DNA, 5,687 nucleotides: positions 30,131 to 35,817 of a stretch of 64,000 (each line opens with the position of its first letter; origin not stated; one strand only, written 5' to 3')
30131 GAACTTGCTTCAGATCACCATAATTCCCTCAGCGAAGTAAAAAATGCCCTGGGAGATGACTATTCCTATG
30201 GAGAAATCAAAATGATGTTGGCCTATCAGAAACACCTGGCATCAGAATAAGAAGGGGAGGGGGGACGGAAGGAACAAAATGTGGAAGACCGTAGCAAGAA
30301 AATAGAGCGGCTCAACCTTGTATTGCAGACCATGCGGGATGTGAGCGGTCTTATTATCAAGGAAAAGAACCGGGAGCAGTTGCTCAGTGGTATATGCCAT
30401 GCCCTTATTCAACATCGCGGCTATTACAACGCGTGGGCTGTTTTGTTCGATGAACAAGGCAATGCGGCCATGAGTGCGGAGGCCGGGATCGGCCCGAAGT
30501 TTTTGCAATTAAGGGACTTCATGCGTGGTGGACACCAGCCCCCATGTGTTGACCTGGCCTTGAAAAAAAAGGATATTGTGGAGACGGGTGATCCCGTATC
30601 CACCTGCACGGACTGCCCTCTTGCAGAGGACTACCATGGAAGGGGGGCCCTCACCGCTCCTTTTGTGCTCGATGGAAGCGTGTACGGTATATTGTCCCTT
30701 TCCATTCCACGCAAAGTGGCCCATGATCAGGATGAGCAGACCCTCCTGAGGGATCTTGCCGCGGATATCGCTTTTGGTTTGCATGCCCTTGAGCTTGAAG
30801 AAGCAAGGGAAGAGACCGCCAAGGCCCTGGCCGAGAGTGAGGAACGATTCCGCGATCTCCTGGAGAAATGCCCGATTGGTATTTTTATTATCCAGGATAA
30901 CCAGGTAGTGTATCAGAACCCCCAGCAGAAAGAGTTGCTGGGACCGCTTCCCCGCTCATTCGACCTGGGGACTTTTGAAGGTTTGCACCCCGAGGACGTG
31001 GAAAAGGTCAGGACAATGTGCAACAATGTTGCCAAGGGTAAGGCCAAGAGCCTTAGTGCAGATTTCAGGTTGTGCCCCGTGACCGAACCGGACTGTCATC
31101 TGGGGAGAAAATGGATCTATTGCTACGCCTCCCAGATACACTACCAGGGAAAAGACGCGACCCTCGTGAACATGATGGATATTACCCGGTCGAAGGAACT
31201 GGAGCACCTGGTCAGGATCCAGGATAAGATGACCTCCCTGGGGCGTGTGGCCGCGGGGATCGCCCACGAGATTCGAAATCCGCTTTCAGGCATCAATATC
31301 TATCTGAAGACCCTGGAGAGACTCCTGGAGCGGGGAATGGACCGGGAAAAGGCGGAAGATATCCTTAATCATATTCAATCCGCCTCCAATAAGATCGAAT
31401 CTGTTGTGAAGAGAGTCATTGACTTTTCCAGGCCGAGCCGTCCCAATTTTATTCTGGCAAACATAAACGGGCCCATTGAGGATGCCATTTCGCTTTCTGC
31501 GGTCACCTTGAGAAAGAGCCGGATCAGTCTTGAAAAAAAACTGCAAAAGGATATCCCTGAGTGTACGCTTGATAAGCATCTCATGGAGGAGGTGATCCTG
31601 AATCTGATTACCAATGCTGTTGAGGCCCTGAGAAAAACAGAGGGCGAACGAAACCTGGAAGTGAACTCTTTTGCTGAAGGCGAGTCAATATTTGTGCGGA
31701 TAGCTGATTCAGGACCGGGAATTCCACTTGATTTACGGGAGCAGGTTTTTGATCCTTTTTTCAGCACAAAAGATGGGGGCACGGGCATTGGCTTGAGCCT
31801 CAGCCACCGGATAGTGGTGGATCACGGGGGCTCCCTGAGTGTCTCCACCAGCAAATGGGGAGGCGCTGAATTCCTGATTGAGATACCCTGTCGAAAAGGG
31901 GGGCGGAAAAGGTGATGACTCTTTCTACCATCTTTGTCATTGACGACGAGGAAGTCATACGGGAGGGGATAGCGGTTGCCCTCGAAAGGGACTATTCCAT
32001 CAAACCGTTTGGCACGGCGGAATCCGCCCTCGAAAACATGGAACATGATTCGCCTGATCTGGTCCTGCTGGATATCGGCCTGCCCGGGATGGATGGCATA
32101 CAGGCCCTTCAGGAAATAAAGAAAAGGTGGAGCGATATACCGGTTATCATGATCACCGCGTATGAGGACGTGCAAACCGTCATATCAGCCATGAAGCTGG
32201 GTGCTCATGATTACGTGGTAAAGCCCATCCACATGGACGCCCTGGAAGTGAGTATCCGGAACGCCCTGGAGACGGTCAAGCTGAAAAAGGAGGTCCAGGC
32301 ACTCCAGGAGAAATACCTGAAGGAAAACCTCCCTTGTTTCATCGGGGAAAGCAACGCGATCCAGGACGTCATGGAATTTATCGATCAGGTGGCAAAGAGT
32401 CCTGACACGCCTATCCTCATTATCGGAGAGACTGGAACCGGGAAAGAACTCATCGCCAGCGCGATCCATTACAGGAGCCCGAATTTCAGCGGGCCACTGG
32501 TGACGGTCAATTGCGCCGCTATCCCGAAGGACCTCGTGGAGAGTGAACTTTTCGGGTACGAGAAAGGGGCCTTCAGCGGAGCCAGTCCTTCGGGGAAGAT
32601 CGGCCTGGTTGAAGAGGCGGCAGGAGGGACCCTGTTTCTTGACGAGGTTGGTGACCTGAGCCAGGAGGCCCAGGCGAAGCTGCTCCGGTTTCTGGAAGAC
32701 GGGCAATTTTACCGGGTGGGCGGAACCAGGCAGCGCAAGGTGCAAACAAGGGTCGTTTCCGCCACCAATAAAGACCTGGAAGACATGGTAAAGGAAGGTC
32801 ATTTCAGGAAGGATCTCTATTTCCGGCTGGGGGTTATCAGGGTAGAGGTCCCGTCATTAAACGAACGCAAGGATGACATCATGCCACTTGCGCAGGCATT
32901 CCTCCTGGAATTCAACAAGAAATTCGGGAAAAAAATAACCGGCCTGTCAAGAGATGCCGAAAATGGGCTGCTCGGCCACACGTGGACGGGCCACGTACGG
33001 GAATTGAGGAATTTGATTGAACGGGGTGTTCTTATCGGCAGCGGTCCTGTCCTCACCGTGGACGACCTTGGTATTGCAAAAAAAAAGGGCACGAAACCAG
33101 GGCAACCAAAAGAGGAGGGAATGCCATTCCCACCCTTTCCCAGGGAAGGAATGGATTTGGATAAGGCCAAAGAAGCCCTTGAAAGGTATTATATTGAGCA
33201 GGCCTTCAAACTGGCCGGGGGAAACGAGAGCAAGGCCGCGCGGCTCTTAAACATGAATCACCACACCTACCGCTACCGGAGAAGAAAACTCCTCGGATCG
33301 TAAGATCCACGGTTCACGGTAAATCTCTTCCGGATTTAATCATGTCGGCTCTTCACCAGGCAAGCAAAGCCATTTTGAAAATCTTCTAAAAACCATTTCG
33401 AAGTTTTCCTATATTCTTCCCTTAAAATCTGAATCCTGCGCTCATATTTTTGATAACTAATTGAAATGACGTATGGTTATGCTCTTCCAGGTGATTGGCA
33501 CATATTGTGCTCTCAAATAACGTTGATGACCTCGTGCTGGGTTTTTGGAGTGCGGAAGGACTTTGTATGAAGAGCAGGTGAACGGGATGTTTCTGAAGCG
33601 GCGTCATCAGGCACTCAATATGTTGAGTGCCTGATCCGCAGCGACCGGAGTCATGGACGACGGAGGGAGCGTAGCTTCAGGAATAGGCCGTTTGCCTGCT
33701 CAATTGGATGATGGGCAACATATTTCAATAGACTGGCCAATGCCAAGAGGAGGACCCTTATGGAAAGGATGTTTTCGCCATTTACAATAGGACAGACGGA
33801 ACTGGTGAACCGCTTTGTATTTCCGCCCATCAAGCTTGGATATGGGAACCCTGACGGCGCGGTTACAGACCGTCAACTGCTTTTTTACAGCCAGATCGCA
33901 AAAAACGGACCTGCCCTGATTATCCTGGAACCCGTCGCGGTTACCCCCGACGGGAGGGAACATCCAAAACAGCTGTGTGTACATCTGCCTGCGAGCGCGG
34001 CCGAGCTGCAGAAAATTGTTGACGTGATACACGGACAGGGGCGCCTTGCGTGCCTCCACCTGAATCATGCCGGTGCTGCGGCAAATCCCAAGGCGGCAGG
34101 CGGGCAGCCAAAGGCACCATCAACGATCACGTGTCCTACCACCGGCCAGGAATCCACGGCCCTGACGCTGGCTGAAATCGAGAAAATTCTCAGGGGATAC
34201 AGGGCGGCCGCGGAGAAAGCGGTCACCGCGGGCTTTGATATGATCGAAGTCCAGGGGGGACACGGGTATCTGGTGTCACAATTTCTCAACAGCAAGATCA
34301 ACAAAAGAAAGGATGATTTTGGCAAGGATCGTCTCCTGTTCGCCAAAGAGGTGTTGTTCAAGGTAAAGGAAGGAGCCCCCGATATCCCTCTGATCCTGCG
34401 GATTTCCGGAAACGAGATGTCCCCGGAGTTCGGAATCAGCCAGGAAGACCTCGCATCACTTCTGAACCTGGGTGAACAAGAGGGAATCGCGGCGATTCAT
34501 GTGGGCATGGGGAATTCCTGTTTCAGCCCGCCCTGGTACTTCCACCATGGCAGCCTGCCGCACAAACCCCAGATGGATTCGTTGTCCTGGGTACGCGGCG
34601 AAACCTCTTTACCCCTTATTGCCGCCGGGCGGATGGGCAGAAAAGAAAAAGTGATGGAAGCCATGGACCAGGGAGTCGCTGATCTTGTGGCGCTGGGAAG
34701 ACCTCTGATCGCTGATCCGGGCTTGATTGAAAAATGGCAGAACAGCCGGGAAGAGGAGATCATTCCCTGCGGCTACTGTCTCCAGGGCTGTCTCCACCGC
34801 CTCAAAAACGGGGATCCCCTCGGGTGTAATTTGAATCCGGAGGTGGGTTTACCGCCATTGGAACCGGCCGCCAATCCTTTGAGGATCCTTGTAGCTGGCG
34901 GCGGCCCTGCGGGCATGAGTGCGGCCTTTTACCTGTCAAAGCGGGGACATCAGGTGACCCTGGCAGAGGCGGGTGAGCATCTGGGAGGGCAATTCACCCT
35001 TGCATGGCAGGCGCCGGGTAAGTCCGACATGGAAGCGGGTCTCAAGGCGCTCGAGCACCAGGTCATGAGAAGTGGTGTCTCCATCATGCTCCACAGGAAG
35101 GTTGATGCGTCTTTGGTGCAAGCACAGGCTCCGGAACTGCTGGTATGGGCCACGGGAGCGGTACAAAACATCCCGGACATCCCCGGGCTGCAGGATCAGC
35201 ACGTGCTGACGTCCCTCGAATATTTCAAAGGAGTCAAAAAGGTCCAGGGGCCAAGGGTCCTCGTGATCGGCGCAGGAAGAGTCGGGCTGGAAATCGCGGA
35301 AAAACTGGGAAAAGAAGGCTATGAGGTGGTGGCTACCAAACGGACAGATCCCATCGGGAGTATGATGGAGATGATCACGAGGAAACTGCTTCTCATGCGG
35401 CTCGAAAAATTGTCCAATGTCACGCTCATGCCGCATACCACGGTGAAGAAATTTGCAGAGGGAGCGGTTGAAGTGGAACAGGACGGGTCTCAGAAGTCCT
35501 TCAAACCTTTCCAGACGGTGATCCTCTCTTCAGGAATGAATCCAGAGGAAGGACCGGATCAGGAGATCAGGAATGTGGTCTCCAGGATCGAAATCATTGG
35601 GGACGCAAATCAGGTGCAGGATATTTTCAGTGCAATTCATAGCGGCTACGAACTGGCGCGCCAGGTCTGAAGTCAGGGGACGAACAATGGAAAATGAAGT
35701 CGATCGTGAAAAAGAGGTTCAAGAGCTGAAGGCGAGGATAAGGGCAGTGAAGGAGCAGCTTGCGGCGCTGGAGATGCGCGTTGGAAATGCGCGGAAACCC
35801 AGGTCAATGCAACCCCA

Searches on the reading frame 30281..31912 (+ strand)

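Call 9: search_protein_families(library=pfam, proteins=[window:30281-31912:+], max_evalue=0.01)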
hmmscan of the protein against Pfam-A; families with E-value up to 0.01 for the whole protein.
window:30281-31912:+ (544 aa): 7 families
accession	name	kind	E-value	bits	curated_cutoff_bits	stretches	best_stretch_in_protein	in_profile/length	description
PF02518.31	HATPase_c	-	1.7e-20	73.9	26.4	1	432-537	3-109/111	Histidine kinase-, DNA gyrase B-, and HSP90-like ATPase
PF00512.31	HisKA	-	9.7e-13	48.4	26.9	1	320-385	2-63/66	His Kinase A (phospho-acceptor) domain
PF13185.12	GAF_2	-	5e-08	33.7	28.6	1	29-167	2-135/136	GAF domain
PF01590.32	GAF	-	4.7e-06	27.6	22.4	1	31-165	2-131/133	GAF domain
PF14501.12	HATPase_c_5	-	3e-05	24.3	22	1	437-523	8-90/102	GHKL domain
PF13188.13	PAS_8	-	9.6e-05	22.6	21.8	1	188-240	1-55/65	PAS domain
PF13581.12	HATPase_c_2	-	0.0025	18.3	27.4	1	443-513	40-110/127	Histidine kinase-like ATPase domain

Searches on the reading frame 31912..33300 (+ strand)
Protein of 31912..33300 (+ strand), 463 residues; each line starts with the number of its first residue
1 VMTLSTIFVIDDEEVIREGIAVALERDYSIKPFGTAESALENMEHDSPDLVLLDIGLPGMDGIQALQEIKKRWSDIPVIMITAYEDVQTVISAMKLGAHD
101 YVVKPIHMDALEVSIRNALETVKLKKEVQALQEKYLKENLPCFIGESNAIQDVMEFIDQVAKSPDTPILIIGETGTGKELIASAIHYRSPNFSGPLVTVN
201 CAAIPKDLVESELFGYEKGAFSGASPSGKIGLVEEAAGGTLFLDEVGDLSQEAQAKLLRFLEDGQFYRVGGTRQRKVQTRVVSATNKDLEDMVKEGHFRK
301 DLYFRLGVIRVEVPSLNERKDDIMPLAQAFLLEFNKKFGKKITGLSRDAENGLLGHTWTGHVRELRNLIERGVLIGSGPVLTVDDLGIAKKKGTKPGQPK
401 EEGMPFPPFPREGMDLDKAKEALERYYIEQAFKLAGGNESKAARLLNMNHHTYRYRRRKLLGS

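Call 9: search_protein_families(library=pfam, proteins=[window:31912-33300:+], max_evalue=0.01)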
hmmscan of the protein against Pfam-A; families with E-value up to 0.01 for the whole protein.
window:31912-33300:+ (463 aa): 9 families
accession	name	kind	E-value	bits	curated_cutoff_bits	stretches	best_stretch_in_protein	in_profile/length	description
PF00158.32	Sigma54_activat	-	3.9e-66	222.3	20.2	1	144-311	2-167/168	Sigma-54 interaction domain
PF00072.30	Response_reg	-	1.3e-30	106.2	30.2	1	7-115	1-110/111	Response regulator receiver domain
PF14532.12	Sigma54_activ_2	-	2.7e-24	86.4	25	1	144-316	1-138/138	Sigma-54 interaction domain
PF25601.1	AAA_lid_14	-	1.3e-18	67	27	1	318-393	2-77/87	AAA+ ATPase lid domain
PF02954.25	HTH_8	-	9.1e-07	29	22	1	421-460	3-42/42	Bacterial regulatory protein, Fis family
PF07728.20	AAA_5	-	3e-06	27.7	22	1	168-286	2-122/139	AAA domain (dynein-related subfamily)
PF01078.27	Mg_chelatase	-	0.00012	22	20.3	0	222-286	91-157/207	Magnesium chelatase, subunit ChlI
PF00004.35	AAA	-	0.0011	19.9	21.2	1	168-287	1-110/131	ATPase family associated with various cellular activities (AAA)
PF13401.12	AAA_22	-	0.007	17.1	27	0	165-218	5-60/130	AAA domain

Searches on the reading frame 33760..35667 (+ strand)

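Call 68: search_protein_families(library=pfam, proteins=[window:33760-35667:+], max_evalue=0.01)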
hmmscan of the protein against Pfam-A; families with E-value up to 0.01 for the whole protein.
window:33760-35667:+ (636 aa): 21 families
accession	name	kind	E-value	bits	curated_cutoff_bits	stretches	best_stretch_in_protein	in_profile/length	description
PF00724.26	Oxidored_FMN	-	3.1e-52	178.4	27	1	4-332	2-341/342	NADH:flavin oxidoreductase / NADH oxidase family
PF07992.20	Pyr_redox_2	-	1.3e-25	90.9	26.1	1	375-596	2-240/291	Pyridine nucleotide-disulphide oxidoreductase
PF00070.33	Pyr_redox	-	7e-14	52.6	22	2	499-570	1-71/82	Pyridine nucleotide-disulphide oxidoreductase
PF13738.12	Pyr_redox_3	-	9.4e-12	45.2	30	1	460-596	127-270/305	Pyridine nucleotide-disulphide oxidoreductase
PF13450.12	NAD_binding_8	-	1.8e-11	44.5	21.9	1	378-413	1-36/68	NAD(P)-binding Rossmann-like domain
PF01266.30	DAO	-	1.9e-09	38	27.9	1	375-410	1-37/353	FAD dependent oxidoreductase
PF12831.13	FAD_oxidored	-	1e-08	35.4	27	1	376-427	2-53/416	FAD dependent oxidoreductase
PF03486.20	HI0933_like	-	4.8e-07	29.9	50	1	376-414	3-41/244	HI0933-like protein Rossmann domain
PF00890.30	FAD_binding_2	-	1.1e-06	28.5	20.4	1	376-415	2-41/414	FAD binding domain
PF01134.28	GIDA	-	5.9e-06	26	22.1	1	376-437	2-65/391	Glucose inhibited division protein A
PF01946.23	Thi4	-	1.1e-05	25.3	26.2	0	376-411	20-56/235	Thi4 family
PF01494.25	FAD_binding_3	-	1.6e-05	24.8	22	1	376-403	4-31/349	FAD binding domain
PF01262.27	AlaDh_PNT_C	-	0.00022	21.1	23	0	491-526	22-57/214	Alanine dehydrogenase/PNT, C-terminal domain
PF13241.12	NAD_binding_7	-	0.00033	21.6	22.1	0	494-525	4-35/104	Putative NAD(P)-binding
PF05834.18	Lycopene_cycl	-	0.00038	20.1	23.4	0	376-437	2-64/380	Lycopene cyclase protein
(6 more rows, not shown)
